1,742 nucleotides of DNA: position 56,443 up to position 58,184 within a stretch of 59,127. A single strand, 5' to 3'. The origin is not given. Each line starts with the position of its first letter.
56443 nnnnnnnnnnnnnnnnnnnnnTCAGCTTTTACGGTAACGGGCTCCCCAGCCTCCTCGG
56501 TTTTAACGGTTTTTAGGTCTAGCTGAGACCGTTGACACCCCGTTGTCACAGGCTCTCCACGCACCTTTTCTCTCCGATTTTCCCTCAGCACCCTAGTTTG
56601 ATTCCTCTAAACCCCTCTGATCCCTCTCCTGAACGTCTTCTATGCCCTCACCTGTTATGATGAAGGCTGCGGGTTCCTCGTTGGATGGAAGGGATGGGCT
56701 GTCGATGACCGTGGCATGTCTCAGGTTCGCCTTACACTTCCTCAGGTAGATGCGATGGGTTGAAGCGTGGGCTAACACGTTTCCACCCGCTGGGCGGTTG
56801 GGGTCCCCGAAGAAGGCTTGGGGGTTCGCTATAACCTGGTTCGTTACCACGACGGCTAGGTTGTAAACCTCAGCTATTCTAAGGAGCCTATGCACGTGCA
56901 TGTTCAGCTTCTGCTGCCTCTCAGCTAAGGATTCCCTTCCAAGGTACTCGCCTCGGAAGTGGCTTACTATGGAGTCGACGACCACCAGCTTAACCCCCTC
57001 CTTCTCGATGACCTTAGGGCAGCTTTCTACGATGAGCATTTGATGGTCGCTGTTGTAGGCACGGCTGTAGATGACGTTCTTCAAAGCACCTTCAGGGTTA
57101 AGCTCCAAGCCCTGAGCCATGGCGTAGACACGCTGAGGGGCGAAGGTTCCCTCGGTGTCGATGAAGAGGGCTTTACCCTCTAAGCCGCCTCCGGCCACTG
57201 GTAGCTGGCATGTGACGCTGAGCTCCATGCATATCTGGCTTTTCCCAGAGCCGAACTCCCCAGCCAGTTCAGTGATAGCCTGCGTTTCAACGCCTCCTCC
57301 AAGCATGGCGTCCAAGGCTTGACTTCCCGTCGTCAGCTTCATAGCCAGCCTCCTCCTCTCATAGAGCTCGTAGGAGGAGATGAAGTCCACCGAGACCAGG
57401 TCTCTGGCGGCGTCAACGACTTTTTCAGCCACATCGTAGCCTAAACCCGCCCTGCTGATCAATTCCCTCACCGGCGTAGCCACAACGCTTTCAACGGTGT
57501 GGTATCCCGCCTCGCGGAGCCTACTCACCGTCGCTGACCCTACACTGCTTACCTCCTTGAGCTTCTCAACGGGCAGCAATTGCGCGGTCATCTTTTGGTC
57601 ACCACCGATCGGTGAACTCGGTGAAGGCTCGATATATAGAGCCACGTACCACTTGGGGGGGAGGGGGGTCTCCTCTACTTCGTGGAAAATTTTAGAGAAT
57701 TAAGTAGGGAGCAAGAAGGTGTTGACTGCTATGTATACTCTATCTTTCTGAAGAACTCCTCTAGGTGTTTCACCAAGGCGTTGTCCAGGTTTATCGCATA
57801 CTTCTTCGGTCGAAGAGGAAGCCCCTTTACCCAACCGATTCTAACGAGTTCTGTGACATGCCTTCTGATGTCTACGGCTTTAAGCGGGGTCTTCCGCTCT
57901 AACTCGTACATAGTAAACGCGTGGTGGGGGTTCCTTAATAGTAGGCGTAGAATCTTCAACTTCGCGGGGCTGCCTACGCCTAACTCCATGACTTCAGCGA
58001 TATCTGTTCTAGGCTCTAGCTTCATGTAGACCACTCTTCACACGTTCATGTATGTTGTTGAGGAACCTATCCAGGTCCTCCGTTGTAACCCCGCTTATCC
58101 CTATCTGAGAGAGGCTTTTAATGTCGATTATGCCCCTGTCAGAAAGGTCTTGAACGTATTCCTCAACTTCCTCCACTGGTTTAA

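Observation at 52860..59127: Self-contained mutasome-like DNA-damage cassette: Orc1/Cdc6 - wHTH - RadA - dead RadA paralog - proofreading-less PolB2 - Cys4 protein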

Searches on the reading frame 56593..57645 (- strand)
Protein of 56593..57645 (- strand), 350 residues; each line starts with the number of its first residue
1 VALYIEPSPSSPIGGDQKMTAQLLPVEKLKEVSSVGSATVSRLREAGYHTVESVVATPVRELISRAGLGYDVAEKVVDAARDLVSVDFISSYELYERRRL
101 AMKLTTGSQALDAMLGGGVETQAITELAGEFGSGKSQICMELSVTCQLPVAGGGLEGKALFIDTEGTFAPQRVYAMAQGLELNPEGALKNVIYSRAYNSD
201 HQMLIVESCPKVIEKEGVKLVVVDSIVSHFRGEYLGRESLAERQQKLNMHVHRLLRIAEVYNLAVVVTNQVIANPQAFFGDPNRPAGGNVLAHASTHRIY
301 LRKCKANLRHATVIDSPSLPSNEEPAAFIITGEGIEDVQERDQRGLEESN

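Call 3: search_protein_families(library=pfam, proteins=[window:56593-57645:-], max_evalue=0.01)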
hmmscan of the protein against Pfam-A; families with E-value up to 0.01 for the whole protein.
window:56593-57645:- (350 aa): 5 families
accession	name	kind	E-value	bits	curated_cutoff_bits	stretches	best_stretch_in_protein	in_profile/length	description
PF08423.17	Rad51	-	6.9e-86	287.9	22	1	98-338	2-244/244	Rad51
PF00154.27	RecA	-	4.1e-12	46.6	27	1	103-311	32-228/262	recA bacterial DNA recombination protein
PF13481.12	AAA_25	-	3.3e-09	37.1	27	1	114-270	25-189/195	AAA domain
PF14520.12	HHH_5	-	1.7e-08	35.3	27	1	27-82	2-57/57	Helix-hairpin-helix domain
PF06745.19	ATPase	-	3.1e-05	23.9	26.6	1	105-229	2-131/231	KaiC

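Call 4: search_protein_families(library=ncbifam, proteins=[window:56593-57645:-], max_evalue=0.01)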
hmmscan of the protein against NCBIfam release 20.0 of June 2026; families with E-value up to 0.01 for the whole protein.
window:56593-57645:- (350 aa): 15 families
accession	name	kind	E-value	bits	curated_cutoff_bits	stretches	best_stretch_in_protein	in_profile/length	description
NF003301.0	PRK04301.1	equivalog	1.6e-126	421.8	259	1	27-337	5-315/316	DNA repair and recombination protein RadA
TIGR02236.1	recomb_radA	equivalog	1.3e-119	399.2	361.15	1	29-337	2-311/311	DNA repair and recombination protein RadA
TIGR02239.1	recomb_RAD51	equivalog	1.5e-97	326.5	478.05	1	27-340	2-316/316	DNA repair protein RAD51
TIGR02238.1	recomb_DMC1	equivalog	9.9e-97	323.9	447.7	1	27-338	2-314/314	meiotic recombinase Dmc1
TIGR02237.1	recomb_radB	equivalog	2.3e-38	132.2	172.4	1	111-336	1-210/210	DNA repair and recombination protein RadB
NF006861.0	PRK09361.1-1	equivalog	1.7e-29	103.1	278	1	103-341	4-233/235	DNA repair and recombination protein RadB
TIGR02012.1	tigrfam_recA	equivalog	4.2e-11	42.8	325.3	1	103-306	35-226/321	recombinase RecA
TIGR03880.1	KaiC_arch_3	hypoth_equivalog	2.3e-05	24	249.45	1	108-269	2-154/224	KaiC domain-containing protein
TIGR00416.1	sms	equivalog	8.1e-05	21.5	403.05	1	101-233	73-186/454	DNA repair protein RadA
NF007072.0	PRK09519.1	equivalog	8.3e-05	21.1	1024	1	101-305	38-230/790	intein-containing recombinase RecA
NF006799.0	PRK09302.1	equivalog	8.9e-05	21.2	408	1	88-142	240-293/515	circadian clock protein KaiC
TIGR03881.1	KaiC_arch_4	hypoth_equivalog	0.00011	22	247.8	1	103-279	2-135/231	KaiC domain-containing protein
NF009401.0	PRK12766.1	equivalog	0.00028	20.6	239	1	27-76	10-59/238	50S ribosomal protein L32e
NF004723.0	PRK06067.1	subfamily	0.0082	15.7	194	0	99-141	11-53/243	flagellar accessory protein FlaH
TIGR03491.1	TIGR03491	subfamily_domain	0.009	15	97.45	0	27-87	212-272/462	TM0106 family RecB-like putative nuclease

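Call 25: find_encoding_contigs(protein=window:56593-57645:-, flank=10000, max_places=6)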
Protein window:56593-57645:- (350 aa): no gene with exactly this product is on record in the collection.

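Call 70: search_solved_structures(query=window:56593-57594:-, max_evalue=1e-30)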
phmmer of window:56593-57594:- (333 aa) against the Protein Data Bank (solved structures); distinct sequences matched with E-value up to 1e-30: 53.
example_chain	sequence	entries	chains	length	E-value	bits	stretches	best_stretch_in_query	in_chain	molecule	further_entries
2bke_A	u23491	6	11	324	1.2e-90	307.3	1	9-323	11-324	DNA REPAIR AND RECOMBINATION PROTEIN RADA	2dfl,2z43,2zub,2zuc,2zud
1pzn_A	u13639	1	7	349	1.6e-89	303.7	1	10-320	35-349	DNA repair and recombination protein rad51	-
1szp_A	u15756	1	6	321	1.2e-81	277.9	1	7-326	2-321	DNA repair protein RAD51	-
9b2d_C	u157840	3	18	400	1.9e-81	277.2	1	5-326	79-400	DNA repair protein RAD51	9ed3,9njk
9d46_C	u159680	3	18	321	2.1e-81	277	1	7-326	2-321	DNA repair protein RAD51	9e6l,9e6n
9q2c_G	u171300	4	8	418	2.2e-81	277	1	5-326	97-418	DNA repair protein RAD51 homolog | DNA repair protein RAD51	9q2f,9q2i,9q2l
7c9a_A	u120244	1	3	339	1e-80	274.8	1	8-322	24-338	DNA repair protein RAD51 homolog 1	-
3lda_A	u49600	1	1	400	1.3e-80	274.4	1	5-326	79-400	DNA repair protein RAD51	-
5jzc_A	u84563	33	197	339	6.7e-80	272.1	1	8-322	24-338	DNA repair protein RAD51 homolog 1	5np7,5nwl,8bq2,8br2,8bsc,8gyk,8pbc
5h1b_A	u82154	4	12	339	6.7e-80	272.1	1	8-322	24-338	DNA repair protein RAD51 homolog 1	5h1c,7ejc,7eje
8jnd_K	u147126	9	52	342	6.9e-80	272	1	8-322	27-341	DNA repair protein RAD51 homolog 1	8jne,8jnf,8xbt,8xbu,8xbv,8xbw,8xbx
9ui4_C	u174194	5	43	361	8.5e-80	271.7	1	8-322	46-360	DNA repair protein RAD51 homolog 1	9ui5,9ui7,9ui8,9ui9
9zzr_W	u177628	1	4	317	9.8e-80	271.6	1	8-321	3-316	DNA repair protein RAD51 homolog 1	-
9zzr_R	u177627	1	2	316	1.4e-79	271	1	8-320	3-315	DNA repair protein RAD51 homolog 1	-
9zzr_F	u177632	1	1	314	1.9e-79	270.6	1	9-320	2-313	DNA repair protein RAD51 homolog 1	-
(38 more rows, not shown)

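Call 95: find_related_loci(query=A3, collection=metagenome_contigs, flank=6000)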
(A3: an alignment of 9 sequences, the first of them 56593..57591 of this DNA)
Query A3 (332 aa) in metagenome_contigs; peptide patterns used: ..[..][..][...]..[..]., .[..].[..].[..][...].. (x = any residue, [..] = any of these).
600 stretches matched a pattern (row limit reached: there are more); 588 encode a relative of the query (tblastn E <= 1e-3); the best 80 are kept; 80 distinct loci.
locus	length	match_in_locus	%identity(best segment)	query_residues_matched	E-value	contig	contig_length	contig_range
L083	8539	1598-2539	60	11-326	4e-129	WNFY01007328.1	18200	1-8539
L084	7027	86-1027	60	11-326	7e-129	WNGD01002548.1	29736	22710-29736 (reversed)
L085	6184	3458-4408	60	8-326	8e-127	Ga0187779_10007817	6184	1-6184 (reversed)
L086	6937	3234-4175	59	11-326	4e-126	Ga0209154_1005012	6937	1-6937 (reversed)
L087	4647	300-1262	58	1-326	7e-127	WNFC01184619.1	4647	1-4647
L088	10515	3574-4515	59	11-326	4e-125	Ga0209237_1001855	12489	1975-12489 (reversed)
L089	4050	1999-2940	59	11-326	3e-127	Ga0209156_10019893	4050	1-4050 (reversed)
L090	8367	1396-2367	56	1-326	6e-125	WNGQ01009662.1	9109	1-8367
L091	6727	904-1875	55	1-326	1e-124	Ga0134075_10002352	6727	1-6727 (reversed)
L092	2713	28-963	58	13-326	5e-130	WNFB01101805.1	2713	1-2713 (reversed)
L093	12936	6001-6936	57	11-324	3e-124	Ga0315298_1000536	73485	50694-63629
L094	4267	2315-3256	57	9-324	1e-123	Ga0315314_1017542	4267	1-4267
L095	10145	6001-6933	57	10-322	2e-120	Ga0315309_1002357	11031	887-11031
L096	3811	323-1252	57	9-320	2e-122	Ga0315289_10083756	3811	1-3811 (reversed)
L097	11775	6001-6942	57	9-325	3e-119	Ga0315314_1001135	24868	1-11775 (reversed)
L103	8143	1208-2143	55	9-322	3e-117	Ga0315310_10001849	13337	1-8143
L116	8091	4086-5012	52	9-319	2e-111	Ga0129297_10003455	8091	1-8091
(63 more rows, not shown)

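Call 103: search_protein_families(library=pfam, proteins=[L116:1-1647:-, L116:5106-5432:+, L116:5436-7562:+, L116:7581-8090:+, L083:2573-3577:+, L083:3582-4502:-, L083:4539-6887:+, L090:2689-3372:+, L090:3459-5681:+, L097:7611-10403:-], max_evalue=0.001)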
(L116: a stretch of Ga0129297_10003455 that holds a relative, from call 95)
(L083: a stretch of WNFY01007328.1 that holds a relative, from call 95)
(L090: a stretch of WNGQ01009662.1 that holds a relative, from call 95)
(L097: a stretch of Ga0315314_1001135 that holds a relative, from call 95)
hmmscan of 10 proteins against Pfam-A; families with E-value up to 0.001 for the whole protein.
L116:1-1647:- (549 aa): 0 families

L116:5106-5432:+ (108 aa): 0 families

L116:5436-7562:+ (708 aa): 5 families
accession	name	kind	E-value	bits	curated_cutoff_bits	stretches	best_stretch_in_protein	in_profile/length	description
PF00271.37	Helicase_C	-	2.2e-24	86.3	23.5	1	365-477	6-109/110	Helicase conserved C-terminal domain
PF00270.35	DEAD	-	2.8e-21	76.4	26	1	28-186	6-166/167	DEAD/DEAH box helicase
PF04851.21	ResIII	-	1.5e-19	71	22.5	1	34-180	22-162/164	Type III restriction enzyme, res subunit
PF21210.2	RNA_helicase_helical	-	8.2e-12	45.6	27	1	237-330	1-92/108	Putative ATP-dependent RNA helicase, helical bundle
PF22590.2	Cas3-like_C_2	-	0.00018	22.2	27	0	405-477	39-104/106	CRISPR-associated nuclease/helicase Cas3, C-terminal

L116:7581-8090:+ (170 aa): 4 families
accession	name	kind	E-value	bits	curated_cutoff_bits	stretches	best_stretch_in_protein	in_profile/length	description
PF08423.17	Rad51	-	1.2e-31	110.3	22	1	82-170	2-90/244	Rad51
PF14520.12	HHH_5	-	2.1e-10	41.4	27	1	14-65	4-56/57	Helix-hairpin-helix domain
PF00154.27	RecA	-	3.5e-06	27.1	27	1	80-154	25-94/262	recA bacterial DNA recombination protein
PF21999.2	IMS_HHH_1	-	5.8e-05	23.9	27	1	15-63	1-48/53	DNA polymerase-iota, thumb domain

L083:2573-3577:+ (334 aa): 1 family
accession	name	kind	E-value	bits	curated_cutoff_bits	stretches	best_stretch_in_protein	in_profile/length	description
PF08423.17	Rad51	-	1e-10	41.8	22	1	117-277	7-174/244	Rad51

L083:3582-4502:- (306 aa): 9 families
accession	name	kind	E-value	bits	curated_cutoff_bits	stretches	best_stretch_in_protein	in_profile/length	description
PF13424.12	TPR_12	-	1.8e-16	60.5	30.1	2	149-202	25-77/77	Tetratricopeptide repeat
PF13374.12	TPR_10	-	8.6e-11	41.9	27.5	1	172-202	4-34/42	Tetratricopeptide repeat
PF13181.12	TPR_8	-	9.4e-09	35.2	25.7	1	172-202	3-33/34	Tetratricopeptide repeat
PF00515.34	TPR_1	-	2.2e-08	34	27.8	1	172-200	3-31/34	Tetratricopeptide repeat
PF07719.23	TPR_2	-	2.7e-08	33.7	27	1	172-199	3-30/34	Tetratricopeptide repeat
PF13428.12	TPR_14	-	4.3e-07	30.4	23.5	0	93-121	3-31/44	Tetratricopeptide repeat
PF17874.7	TPR_MalT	-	5.1e-06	26.4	45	0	161-246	31-116/336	MalT-like TPR region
PF14559.12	TPR_19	-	0.00011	22.8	25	0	65-117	4-51/68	Tetratricopeptide repeat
PF25058.1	ARM_TT21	-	0.00081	19.8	27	0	231-282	40-91/155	Tetratricopeptide repeat protein 21 ARM repeat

L083:4539-6887:+ (782 aa): 1 family
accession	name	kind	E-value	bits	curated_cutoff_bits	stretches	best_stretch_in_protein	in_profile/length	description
PF00136.26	DNA_pol_B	-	2.6e-31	109.4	23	1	367-768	19-451/453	DNA polymerase family B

L090:2689-3372:+ (227 aa): 0 families

L090:3459-5681:+ (740 aa): 2 families
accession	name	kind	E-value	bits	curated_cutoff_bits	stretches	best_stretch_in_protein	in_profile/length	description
PF00136.26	DNA_pol_B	-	1.5e-27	97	23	1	321-723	20-452/453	DNA polymerase family B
PF03104.25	DNA_pol_B_exo1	-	1.3e-05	25.2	23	1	152-278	108-223/242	DNA polymerase family B, exonuclease domain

L097:7611-10403:- (930 aa): 7 families
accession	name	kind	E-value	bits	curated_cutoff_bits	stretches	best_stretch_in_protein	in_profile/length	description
PF00004.35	AAA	-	8.9e-56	188.4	21.2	2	439-564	3-131/131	ATPase family associated with various cellular activities (AAA)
PF05362.19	Lon_C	-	4.8e-15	56.1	21.1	1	713-907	23-195/205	Lon protease (S16) C-terminal proteolytic domain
PF13173.12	AAA_14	-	5.8e-06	26.8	27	0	440-505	8-74/129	AAA domain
PF13671.12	AAA_33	-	7.9e-05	23.4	27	0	439-487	4-50/143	AAA domain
PF05496.18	RuvB_N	-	0.00024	21.3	27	1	437-558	36-155/159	Holliday junction DNA helicase RuvB P-loop domain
PF07728.20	AAA_5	-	0.00028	21.4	22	0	138-238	2-102/139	AAA domain (dynein-related subfamily)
PF06309.17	Torsin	-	0.0006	20.4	27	0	135-174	53-92/127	Torsin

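Call 108: search_solved_structures(query=L103:5157-6884:+, max_evalue=1)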
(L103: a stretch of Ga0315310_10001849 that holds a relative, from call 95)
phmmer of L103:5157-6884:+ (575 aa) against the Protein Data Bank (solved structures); distinct sequences matched with E-value up to 1: 1.
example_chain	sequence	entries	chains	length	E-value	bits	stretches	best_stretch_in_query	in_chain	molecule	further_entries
7kmp_A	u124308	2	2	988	0.64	11.6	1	267-357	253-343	Alpha-xylosidase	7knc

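Call 109: search_protein_families(library=ncbifam, proteins=[L103:5157-6884:+, L085:4430-6142:+], max_evalue=0.1)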
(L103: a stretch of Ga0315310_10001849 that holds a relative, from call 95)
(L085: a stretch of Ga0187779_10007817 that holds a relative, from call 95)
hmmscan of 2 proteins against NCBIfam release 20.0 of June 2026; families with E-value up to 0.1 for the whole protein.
L103:5157-6884:+ (575 aa): 4 families
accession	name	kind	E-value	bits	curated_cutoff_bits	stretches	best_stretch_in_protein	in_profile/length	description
NF005554.0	PRK07218.1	equivalog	1.4e-21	77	447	1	19-217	157-356/423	Single-stranded DNA binding protein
NF004998.0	PRK06386.1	equivalog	3.5e-11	43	556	1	34-202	118-280/358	replication factor A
NF005553.0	PRK07217.1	subfamily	2.4e-08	33.7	353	1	138-213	168-245/311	replication factor A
NF009030.0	PRK12366.1-1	equivalog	0.00057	18.4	1147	1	141-224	661-750/796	replication factor A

L085:4430-6142:+ (570 aa): 4 families
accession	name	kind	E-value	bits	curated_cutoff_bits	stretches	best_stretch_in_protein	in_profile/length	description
NF005554.0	PRK07218.1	equivalog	4.4e-19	68.8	447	1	2-215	141-355/423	Single-stranded DNA binding protein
NF004998.0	PRK06386.1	equivalog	4.7e-14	52.5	556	1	15-200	102-279/358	replication factor A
NF005553.0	PRK07217.1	subfamily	3.3e-07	30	353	1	137-212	168-245/311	replication factor A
NF009030.0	PRK12366.1-1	equivalog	0.063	11.6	1147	0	128-226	651-752/796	replication factor A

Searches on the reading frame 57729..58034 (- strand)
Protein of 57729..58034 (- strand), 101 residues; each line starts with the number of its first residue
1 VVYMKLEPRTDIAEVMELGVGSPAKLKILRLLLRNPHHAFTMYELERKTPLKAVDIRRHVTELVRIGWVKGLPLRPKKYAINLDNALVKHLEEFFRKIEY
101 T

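Call 3: search_protein_families(library=pfam, proteins=[window:57729-58034:-], max_evalue=0.01)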
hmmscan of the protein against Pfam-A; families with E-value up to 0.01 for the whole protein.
window:57729-58034:- (101 aa): 1 family
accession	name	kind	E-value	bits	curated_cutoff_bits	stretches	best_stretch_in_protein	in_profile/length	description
PF12802.13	MarR_2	-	0.0066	17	27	0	23-70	5-51/61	MarR family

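Call 4: search_protein_families(library=ncbifam, proteins=[window:57729-58034:-], max_evalue=0.01)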
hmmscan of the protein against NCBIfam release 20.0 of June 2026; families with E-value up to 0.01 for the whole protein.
window:57729-58034:- (101 aa): 0 families

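Call 69: search_solved_structures(query=window:57729-58034:-, max_evalue=1)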
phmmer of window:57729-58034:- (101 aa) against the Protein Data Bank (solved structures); distinct sequences matched with E-value up to 1: 1.
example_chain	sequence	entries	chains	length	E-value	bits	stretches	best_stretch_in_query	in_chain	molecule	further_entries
3u1d_A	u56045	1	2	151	0.62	13.5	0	24-76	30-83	uncharacterized protein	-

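Call 89: predict_structure(protein=window:57729-58025:-)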
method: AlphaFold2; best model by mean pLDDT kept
length: 98 residues; sequences in the alignment: 1
mean_pLDDT: 68.6   pTM: 0.58
mean pLDDT of the five models: 68.6, 62.7, 56.2, 52.0, 40.6
residues with pLDDT >= 90: 0; 70-90: 50; 50-70: 39; < 50: 9
segments of 3 or more residues with pLDDT < 50: 1-7
pLDDT, mean of each block of 10 residues (from residue 1): 44 62 79 77 84 82 72 65 64 55
secondary structure, 60 per line:
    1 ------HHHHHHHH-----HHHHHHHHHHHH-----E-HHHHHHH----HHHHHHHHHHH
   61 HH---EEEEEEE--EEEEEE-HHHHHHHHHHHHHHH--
elements in order: H7-14 H20-31 H39-45 H50-62 E66-72 E75-80 H82-96

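Call 92: fold_search(model_id=the predicted structure, library=pdb)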
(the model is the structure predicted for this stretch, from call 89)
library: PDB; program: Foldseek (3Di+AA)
matches with E <= 10: 1585; with E <= 0.001: 5
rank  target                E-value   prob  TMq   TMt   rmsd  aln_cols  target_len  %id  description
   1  1ub9                  1.9e-04  1.00  0.69  0.68   3.5        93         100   17  Structure of the transcriptional regulator homologue protein from Pyrococcus horikoshii OT3 (released 2004-05-04)
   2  22oz_D                8.0e-04  1.00  0.65  0.41   2.5        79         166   23  Structural insights into HpaR-mediated recognition of hrpX and hrpG in Xanthomonas campestris pv. campestris (released 2026-03-11)
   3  7wze_A                8.0e-04  1.00  0.72  0.46   3.1        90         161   28  Structure of Transcriptional regulator from Bacillus subtilis (strain 168) (released 2022-04-20)
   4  6j0e_B                8.5e-04  1.00  0.62  0.50   4.0        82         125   20  Structures of two ArsR As(III)-responsive repressors: implications for the mechanism of derepression (released 2019-07-03)
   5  6j0e_A                8.5e-04  1.00  0.63  0.52   6.0        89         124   18  Structures of two ArsR As(III)-responsive repressors: implications for the mechanism of derepression (released 2019-07-03)
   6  5eri                  1.1e-03  1.00  0.55  0.38   8.0       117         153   16  MarR Protein from Peptoclostridium difficile DA00132 (released 2016-11-16)
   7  4ooi_C                1.3e-03  1.00  0.64  0.67   6.4        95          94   22  Reduced HlyU from Vibrio cholerae N16961 (released 2014-12-31)
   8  3f6o_A                1.3e-03  1.00  0.59  0.59   6.0        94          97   13  Crystal structure of ArsR family transcriptional regulator, RHA00566 (released 2008-11-25)
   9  6cmv_D                1.7e-03  1.00  0.64  0.58   5.4       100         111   16  Crystal structure of Archaeal Biofilm Regulator (AbfR2) from Sulfolobus acidocaldarius (released 2018-11-14)
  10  4k2e_A                1.9e-03  1.00  0.65  0.66   3.3        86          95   23  HlyU from Vibrio cholerae N16961 (released 2014-04-30)
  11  6cmv_B                2.4e-03  1.00  0.63  0.55   6.3       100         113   16  Crystal structure of Archaeal Biofilm Regulator (AbfR2) from Sulfolobus acidocaldarius (released 2018-11-14)
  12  3eco_A                2.4e-03  1.00  0.60  0.45   8.2       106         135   11  Crystal structure of MepR, a transcription regulator of the Staphylococcus aureus multidrug efflux pump MepA (released 2009-02-10)
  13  5hli_A                2.6e-03  1.00  0.68  0.47   2.2        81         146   18  Structure of Disulfide formed AbfR (released 2017-01-25)
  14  1r1u_C                2.6e-03  1.00  0.69  0.69   6.2        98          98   15  Crystal structure of the metal-sensing transcriptional repressor CzrA from Staphylococcus aureus in the apo-form (released 2004-05-18)
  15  4k2e_B                2.6e-03  1.00  0.64  0.68   5.9        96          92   21  HlyU from Vibrio cholerae N16961 (released 2014-04-30)
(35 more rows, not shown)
